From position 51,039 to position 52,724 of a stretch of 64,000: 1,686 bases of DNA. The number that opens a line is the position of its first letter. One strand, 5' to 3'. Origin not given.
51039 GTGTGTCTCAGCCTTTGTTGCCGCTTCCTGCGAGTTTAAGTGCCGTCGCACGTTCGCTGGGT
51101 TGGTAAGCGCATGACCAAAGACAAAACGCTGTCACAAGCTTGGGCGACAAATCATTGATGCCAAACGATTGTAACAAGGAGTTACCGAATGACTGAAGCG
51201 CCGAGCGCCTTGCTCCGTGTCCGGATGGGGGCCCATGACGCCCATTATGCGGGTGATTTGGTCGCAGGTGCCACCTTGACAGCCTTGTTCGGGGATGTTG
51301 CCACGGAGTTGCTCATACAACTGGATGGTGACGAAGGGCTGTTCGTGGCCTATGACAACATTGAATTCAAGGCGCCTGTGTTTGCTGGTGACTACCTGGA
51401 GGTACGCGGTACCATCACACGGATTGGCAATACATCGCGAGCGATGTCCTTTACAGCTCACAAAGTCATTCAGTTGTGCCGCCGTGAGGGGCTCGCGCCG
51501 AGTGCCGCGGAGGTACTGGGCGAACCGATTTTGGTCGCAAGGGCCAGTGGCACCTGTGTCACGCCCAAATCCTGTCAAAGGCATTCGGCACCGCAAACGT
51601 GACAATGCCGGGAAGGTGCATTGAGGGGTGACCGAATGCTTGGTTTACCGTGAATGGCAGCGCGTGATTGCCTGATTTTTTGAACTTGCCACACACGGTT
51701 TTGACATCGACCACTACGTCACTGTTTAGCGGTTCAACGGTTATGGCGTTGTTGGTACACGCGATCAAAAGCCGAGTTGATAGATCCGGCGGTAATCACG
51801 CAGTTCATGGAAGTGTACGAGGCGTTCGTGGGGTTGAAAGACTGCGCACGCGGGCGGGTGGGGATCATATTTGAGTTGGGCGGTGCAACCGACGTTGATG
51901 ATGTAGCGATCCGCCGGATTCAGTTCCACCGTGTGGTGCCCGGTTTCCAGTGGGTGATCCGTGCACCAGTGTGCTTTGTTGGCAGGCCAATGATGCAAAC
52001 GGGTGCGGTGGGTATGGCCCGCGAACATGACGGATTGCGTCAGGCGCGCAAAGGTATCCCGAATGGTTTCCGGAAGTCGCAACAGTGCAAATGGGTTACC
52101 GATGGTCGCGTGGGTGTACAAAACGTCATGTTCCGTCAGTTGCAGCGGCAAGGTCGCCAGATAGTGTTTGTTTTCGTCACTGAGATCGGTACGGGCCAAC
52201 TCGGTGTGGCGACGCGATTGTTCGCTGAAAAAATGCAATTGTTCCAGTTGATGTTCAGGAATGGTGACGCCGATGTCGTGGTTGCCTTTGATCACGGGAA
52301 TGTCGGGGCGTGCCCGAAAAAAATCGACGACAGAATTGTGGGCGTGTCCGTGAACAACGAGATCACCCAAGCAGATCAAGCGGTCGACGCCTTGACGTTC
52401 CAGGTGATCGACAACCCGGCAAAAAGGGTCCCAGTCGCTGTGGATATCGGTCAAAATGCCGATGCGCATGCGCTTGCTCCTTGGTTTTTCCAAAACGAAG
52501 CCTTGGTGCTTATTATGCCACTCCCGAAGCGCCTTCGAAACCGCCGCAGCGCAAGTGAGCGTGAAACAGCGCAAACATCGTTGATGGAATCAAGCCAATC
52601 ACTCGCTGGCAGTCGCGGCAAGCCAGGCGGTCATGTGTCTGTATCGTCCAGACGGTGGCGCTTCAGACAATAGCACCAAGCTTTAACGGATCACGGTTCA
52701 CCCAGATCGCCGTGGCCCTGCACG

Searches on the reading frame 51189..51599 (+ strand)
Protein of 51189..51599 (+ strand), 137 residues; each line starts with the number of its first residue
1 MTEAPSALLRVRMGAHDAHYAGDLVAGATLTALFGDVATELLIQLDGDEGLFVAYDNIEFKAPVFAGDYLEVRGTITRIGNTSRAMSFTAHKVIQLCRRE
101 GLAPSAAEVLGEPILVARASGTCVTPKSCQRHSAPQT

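Call 95: search_protein_families(library=pfam, proteins=[window:51189-51599:+], max_evalue=0.001)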
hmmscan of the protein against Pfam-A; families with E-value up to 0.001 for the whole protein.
window:51189-51599:+ (137 aa): 1 family
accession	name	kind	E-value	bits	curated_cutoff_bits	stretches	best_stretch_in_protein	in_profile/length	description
PF03061.28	4HBT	-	3.3e-08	34.2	20.6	1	25-84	4-64/79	Thioesterase superfamily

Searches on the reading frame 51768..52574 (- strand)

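Call 95: search_protein_families(library=pfam, proteins=[window:51768-52574:-], max_evalue=0.001)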
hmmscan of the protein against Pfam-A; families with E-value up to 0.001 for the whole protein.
window:51768-52574:- (269 aa): 2 families
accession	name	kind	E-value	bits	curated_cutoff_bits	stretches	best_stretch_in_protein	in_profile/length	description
PF12850.12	Metallophos_2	-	1.5e-14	54.8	27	1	36-192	1-120/154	Calcineurin-like phosphoesterase superfamily domain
PF00149.33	Metallophos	-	1.9e-11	45.2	21.5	1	36-189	1-189/191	Calcineurin-like phosphoesterase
